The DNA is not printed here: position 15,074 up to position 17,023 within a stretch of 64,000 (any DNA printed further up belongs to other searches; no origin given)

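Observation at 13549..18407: Tandem triplication of a GT-C-like polytopic membrane glycosyltransferase candidate at the end of the glycan island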

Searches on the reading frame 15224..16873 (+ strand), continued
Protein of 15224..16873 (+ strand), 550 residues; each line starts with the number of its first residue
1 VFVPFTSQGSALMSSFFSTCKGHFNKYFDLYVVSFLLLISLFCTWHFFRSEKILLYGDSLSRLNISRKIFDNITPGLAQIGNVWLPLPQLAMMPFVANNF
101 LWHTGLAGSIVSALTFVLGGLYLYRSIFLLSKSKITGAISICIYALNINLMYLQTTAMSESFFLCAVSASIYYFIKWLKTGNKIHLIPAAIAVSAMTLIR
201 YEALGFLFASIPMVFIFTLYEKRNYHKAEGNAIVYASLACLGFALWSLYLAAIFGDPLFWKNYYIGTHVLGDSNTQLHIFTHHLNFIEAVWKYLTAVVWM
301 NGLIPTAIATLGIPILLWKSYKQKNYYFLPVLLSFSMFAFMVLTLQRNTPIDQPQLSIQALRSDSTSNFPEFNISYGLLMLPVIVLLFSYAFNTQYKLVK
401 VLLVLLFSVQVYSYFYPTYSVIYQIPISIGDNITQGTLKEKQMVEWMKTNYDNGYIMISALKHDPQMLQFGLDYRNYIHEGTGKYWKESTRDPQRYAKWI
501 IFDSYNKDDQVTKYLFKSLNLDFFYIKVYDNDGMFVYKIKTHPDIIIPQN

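Call 41: search_protein_families(library=pfam, proteins=[L064:8377-9954:+, L064:12928-13542:+, L064:13551-14084:+, L064:6303-7340:+, L051:5713-6546:+, L051:7633-8400:+, L053:288-1646:+, L013:14515-16080:+], max_evalue=0.1)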
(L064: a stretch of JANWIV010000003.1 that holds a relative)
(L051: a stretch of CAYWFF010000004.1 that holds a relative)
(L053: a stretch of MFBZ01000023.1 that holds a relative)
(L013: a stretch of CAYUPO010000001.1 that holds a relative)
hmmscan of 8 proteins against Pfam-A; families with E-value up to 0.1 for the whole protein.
L064:8377-9954:+ (526 aa): 0 families

L064:12928-13542:+ (205 aa): 0 families

L064:13551-14084:+ (178 aa): 1 family
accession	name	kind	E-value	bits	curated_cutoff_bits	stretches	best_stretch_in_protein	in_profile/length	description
PF04203.18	Sortase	-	9e-18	64.7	26.6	1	54-172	3-122/125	Sortase domain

L064:6303-7340:+ (346 aa): 6 families
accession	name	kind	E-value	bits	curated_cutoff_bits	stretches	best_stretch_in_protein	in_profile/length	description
PF01636.29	APH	-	1.5e-08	35.1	23.2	1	207-269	156-218/239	Phosphotransferase enzyme family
PF01633.27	Choline_kinase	-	8.4e-06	25.7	29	1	205-259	150-202/300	Choline/ethanolamine kinase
PF19974.5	TCAD9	-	1.7e-05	24.6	40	1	205-260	283-337/429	Ternary complex associated domain 9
PF00069.31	Pkinase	-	0.0008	19.3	31.7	1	219-245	117-142/263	Protein kinase domain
PF22303.2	OspG_kinase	-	0.0082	16.6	27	1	205-248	90-130/152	Protein kinase OspG, kinase domain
PF01163.29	RIO1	-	0.045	13.8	22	0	218-253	123-156/187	RIO domain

L051:5713-6546:+ (278 aa): 1 family
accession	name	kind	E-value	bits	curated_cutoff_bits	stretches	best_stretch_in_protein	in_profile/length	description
PF01522.26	Polysacc_deac_1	-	9.2e-28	97.1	23.1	1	88-218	2-122/124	Polysaccharide deacetylase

L051:7633-8400:+ (256 aa): 2 families
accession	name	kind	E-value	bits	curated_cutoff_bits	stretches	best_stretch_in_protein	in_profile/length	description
PF02585.22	PIG-L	-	1.4e-12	48.6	28.2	1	13-180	1-126/129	GlcNAc-PI de-N-acetylase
PF04803.17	Cor1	-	0.031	15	32.1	1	207-236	22-51/132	Cor1/Xlr/Xmr conserved region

L053:288-1646:+ (453 aa): 6 families
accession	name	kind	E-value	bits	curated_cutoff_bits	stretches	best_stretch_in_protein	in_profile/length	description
PF21135.2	DRL_cat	-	3.7e-34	118.5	27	1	142-300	1-163/164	Oxidoreductase DRL, catalytic domain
PF03447.22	NAD_binding_3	-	7.8e-11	43.2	24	1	36-123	1-92/116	Homoserine dehydrogenase, NAD binding domain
PF01118.30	Semialdhyde_dh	-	1.9e-06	28.7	26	1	31-127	1-104/121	Semialdehyde dehydrogenase, NAD binding domain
PF01408.29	GFO_IDH_MocA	-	2.6e-05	25.3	24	1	31-117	2-90/120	Oxidoreductase family, NAD-binding Rossmann fold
PF01113.26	DapB_N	-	0.0059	17.1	25.6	1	31-117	2-95/124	Dihydrodipicolinate reductase, N-terminus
PF03435.24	Sacchrp_dh_NADP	-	0.012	16.3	25.1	1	32-121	1-100/129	Saccharopine dehydrogenase NADP binding domain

L013:14515-16080:+ (522 aa): 6 families
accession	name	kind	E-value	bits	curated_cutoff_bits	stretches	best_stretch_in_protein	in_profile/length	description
PF00150.24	Cellulase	-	1.4e-08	35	23.5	1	103-341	35-244/272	Cellulase (glycosyl hydrolase family 5)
PF00041.27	fn3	-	3.8e-08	33.9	25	1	436-513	2-80/84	Fibronectin type III domain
PF16656.11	Pur_ac_phosph_N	-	0.00026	21.9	30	1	446-518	11-93/93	Purple acid Phosphatase, N-terminal domain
PF18370.7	RGI_lyase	-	0.002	18.9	27.8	1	448-502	17-74/86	Rhamnogalacturonan I lyases beta-sheet domain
PF02449.21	Glyco_hydro_42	-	0.011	15.6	21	0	238-362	210-329/376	Beta-galactosidase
PF17957.7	Big_7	-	0.078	14.1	24.1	0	445-497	14-69/70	Bacterial Ig domain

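Call 57: search_protein_representatives(alignment_id=A2)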
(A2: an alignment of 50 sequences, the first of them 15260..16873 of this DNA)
Query: 50 sequences, 524 profile positions. Proteins with E-value up to 0.001 (for the whole library): 3451; up to 1e-10: 2227; up to 1e-30: 954. The best 150 are listed.
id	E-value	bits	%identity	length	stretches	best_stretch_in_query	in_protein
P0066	1.8e-241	818.9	-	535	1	1-523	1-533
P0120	2.2e-220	749.3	-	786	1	9-523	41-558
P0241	1.1e-213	727.3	-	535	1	5-523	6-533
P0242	4.2e-188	642.8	-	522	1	12-516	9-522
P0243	3.0e-154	531.1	-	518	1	16-519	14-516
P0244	9.2e-154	529.5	-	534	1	10-516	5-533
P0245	2.2e-153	528.3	-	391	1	142-524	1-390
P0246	4.7e-152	523.8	-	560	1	2-523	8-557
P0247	1.4e-148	512.4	-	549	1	7-521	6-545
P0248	1.4e-145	502.5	-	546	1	13-516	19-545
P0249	1.0e-143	496.3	-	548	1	6-520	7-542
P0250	1.5e-139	482.5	-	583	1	4-519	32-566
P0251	1.5e-136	472.7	-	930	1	9-516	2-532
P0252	1.7e-135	469.2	-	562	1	10-516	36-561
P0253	7.8e-134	463.7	-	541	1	5-516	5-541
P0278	8.9e-116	404.1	-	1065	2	2-518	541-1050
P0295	1.0e-107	377.5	-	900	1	15-519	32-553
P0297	8.0e-107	374.6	-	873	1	10-515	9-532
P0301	7.1e-106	371.5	-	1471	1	16-516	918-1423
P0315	1.5e-102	360.5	-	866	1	9-522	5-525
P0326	1.3e-99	350.8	-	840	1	13-519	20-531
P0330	8.0e-99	348.2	-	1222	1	17-517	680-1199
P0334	3.4e-98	346.1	-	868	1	13-516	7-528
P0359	2.1e-92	327.0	-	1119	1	6-518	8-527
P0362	3.4e-92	326.3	-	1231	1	16-508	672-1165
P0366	7.0e-92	325.3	-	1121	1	15-514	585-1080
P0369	2.4e-91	323.6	-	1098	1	9-505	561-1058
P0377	1.5e-89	317.6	-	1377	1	15-517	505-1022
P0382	2.7e-89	316.8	-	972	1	14-513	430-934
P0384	3.8e-89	316.3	-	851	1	8-519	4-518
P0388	1.3e-88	314.5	-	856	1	13-520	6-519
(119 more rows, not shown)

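Call 58: search_protein_families(library=pfam, proteins=[P0251, P0278, P0301, P0330, P0359, P0362, P0366, P0369], max_evalue=0.001)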
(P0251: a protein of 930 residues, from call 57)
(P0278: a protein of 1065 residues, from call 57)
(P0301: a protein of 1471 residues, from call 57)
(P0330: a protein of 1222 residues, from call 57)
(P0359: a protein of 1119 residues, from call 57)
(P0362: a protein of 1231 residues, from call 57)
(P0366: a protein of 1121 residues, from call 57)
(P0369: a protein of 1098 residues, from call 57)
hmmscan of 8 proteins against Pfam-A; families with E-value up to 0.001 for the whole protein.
P0251 (930 aa): 3 families
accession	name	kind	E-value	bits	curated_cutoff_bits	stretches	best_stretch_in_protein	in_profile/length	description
PF13620.12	CarboxypepD_reg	-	1.6e-07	32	32.3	1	843-898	2-64/82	Carboxypeptidase regulatory-like domain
PF13715.12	CarbopepD_reg_2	-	2.4e-05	24.7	32.2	1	844-909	2-71/88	CarboxypepD_reg-like domain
PF15976.11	CooC_C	-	0.00023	21.6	29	1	842-891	18-66/93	CS1-pili formation C-terminal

P0278 (1065 aa): 0 families

P0301 (1471 aa): 6 families
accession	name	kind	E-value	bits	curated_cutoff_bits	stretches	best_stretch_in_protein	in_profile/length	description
PF00535.33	Glycos_transf_2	-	1.3e-35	123.3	23.3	2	35-197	1-166/168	Glycosyl transferase family 2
PF13641.12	Glyco_tranf_2_3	-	1.2e-32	114.2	27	2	424-652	1-230/230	Glycosyltransferase like family 2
PF13632.12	Glyco_trans_2_3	-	3.8e-24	86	27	1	510-706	1-188/198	Glycosyl transferase family group 2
PF13231.12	PMT_2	-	2.2e-08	34.9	26.1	1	992-1113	22-140/160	Dolichyl-phosphate-mannose-protein mannosyltransferase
PF13506.12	Glyco_transf_21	-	7.6e-07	29.2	21.7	0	103-176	17-91/174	Glycosyl transferase family 21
PF10111.15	Glyco_tranf_2_2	-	0.00024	21.1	27.3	0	35-138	1-103/276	Glycosyltransferase like family 2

P0330 (1222 aa): 4 families
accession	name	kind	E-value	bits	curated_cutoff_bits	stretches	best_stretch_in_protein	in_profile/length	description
PF13641.12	Glyco_tranf_2_3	-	5.9e-22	79.3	27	1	184-412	1-230/230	Glycosyltransferase like family 2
PF13632.12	Glyco_trans_2_3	-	5.4e-21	75.7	27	1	270-466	1-194/198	Glycosyl transferase family group 2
PF00535.33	Glycos_transf_2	-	3.1e-06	27.7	23.3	1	189-320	3-131/168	Glycosyl transferase family 2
PF13231.12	PMT_2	-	8e-05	23.3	26.1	1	753-888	22-152/160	Dolichyl-phosphate-mannose-protein mannosyltransferase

P0359 (1119 aa): 1 family
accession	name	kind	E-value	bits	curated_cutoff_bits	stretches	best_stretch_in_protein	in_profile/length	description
PF13231.12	PMT_2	-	2.8e-07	31.3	26.1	1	90-226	20-157/160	Dolichyl-phosphate-mannose-protein mannosyltransferase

P0362 (1231 aa): 5 families
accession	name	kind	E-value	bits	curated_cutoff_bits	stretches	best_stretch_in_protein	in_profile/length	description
PF13641.12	Glyco_tranf_2_3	-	2.8e-25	90.1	27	1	185-413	1-230/230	Glycosyltransferase like family 2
PF13632.12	Glyco_trans_2_3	-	3.1e-20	73.3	27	1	273-466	3-193/198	Glycosyl transferase family group 2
PF00535.33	Glycos_transf_2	-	2.4e-09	37.8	23.3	1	189-324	2-132/168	Glycosyl transferase family 2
PF13231.12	PMT_2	-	4.8e-07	30.6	26.1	1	748-855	24-131/160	Dolichyl-phosphate-mannose-protein mannosyltransferase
PF13506.12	Glyco_transf_21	-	0.00095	19.1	21.7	0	246-411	6-173/174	Glycosyl transferase family 21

P0366 (1121 aa): 3 families
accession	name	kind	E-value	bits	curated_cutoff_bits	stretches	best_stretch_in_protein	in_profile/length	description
PF13641.12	Glyco_tranf_2_3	-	1.9e-26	94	27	1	150-378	1-230/230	Glycosyltransferase like family 2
PF13632.12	Glyco_trans_2_3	-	8.7e-25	88.1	27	1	236-430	1-192/198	Glycosyl transferase family group 2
PF00535.33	Glycos_transf_2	-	1.8e-08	35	23.3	1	154-286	2-131/168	Glycosyl transferase family 2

P0369 (1098 aa): 4 families
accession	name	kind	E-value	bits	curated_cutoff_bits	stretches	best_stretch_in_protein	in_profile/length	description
PF13632.12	Glyco_trans_2_3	-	4.5e-21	76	27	1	215-429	1-169/198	Glycosyl transferase family group 2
PF13641.12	Glyco_tranf_2_3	-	3.6e-20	73.4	27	1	129-357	1-230/230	Glycosyltransferase like family 2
PF13231.12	PMT_2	-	1.8e-07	31.9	26.1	1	641-785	21-160/160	Dolichyl-phosphate-mannose-protein mannosyltransferase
PF00535.33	Glycos_transf_2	-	2.6e-06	27.9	23.3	1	133-265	2-131/168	Glycosyl transferase family 2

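Call 61: search_protein_families(library=pfam, proteins=[P0295, P0297, P0315, P0326, P0334, P0384, P0388, P0377, P0382], max_evalue=0.001)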
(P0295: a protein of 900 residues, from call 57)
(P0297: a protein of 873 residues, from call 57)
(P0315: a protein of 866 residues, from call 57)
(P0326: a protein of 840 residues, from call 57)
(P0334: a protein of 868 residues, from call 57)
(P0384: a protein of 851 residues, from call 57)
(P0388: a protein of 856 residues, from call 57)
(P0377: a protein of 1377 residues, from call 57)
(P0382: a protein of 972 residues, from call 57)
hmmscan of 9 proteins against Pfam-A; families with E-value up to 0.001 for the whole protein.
P0295 (900 aa): 2 families
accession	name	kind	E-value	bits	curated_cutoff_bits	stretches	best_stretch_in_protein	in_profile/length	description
PF00150.24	Cellulase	-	9.9e-17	61.7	23.5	1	568-844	5-252/272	Cellulase (glycosyl hydrolase family 5)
PF13231.12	PMT_2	-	5.9e-07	30.3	26.1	1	106-215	21-128/160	Dolichyl-phosphate-mannose-protein mannosyltransferase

P0297 (873 aa): 2 families
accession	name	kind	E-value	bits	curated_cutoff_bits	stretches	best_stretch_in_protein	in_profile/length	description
PF00150.24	Cellulase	-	7.7e-12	45.7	23.5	1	546-841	4-268/272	Cellulase (glycosyl hydrolase family 5)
PF13231.12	PMT_2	-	3.5e-07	31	26.1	1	88-200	21-131/160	Dolichyl-phosphate-mannose-protein mannosyltransferase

P0315 (866 aa): 1 family
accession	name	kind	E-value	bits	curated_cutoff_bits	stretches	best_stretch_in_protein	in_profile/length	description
PF00150.24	Cellulase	-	3.6e-14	53.3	23.5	1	538-821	6-270/272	Cellulase (glycosyl hydrolase family 5)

P0326 (840 aa): 0 families

P0334 (868 aa): 1 family
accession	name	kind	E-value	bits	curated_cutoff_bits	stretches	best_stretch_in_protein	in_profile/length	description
PF00150.24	Cellulase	-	2.8e-12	47.1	23.5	1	566-836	22-269/272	Cellulase (glycosyl hydrolase family 5)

P0384 (851 aa): 2 families
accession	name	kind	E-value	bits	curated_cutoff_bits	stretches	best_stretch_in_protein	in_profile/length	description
PF00150.24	Cellulase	-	1.2e-17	64.7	23.5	1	548-823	18-269/272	Cellulase (glycosyl hydrolase family 5)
PF13231.12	PMT_2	-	9.9e-08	32.8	26.1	1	84-227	20-160/160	Dolichyl-phosphate-mannose-protein mannosyltransferase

P0388 (856 aa): 2 families
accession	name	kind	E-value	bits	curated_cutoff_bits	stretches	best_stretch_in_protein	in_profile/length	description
PF00150.24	Cellulase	-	3.1e-12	47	23.5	1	549-825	19-268/272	Cellulase (glycosyl hydrolase family 5)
PF13231.12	PMT_2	-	1.1e-05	26.1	26.1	1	81-227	20-160/160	Dolichyl-phosphate-mannose-protein mannosyltransferase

P0377 (1377 aa): 6 families
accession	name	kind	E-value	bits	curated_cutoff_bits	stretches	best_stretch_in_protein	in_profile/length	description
PF22612.2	GH113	-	3.5e-26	92.7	27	1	1079-1353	19-271/289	Glycoside Hydrolase Family 113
PF13632.12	Glyco_trans_2_3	-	2.2e-22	80.3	27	1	147-342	2-194/198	Glycosyl transferase family group 2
PF13641.12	Glyco_tranf_2_3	-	1.5e-19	71.4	27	1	60-288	1-230/230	Glycosyltransferase like family 2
PF00535.33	Glycos_transf_2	-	8.7e-09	36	23.3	1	64-190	2-125/168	Glycosyl transferase family 2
PF13231.12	PMT_2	-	5.6e-06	27.1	26.1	1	578-706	20-145/160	Dolichyl-phosphate-mannose-protein mannosyltransferase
PF13506.12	Glyco_transf_21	-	0.00039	20.4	21.7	1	131-286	16-173/174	Glycosyl transferase family 21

P0382 (972 aa): 4 families
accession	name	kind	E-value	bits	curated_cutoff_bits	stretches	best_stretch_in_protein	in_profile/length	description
PF00535.33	Glycos_transf_2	-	7.1e-29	101.3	23.3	1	182-345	3-167/168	Glycosyl transferase family 2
PF04138.20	GtrA_DPMS_TM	-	9.6e-17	61.7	26.1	2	28-147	1-117/117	GtrA/DPMS, transmembrane domain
PF13231.12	PMT_2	-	2.5e-07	31.5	26.1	1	507-625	23-139/160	Dolichyl-phosphate-mannose-protein mannosyltransferase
PF13641.12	Glyco_tranf_2_3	-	2.8e-05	24.7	27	1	179-343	3-172/230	Glycosyltransferase like family 2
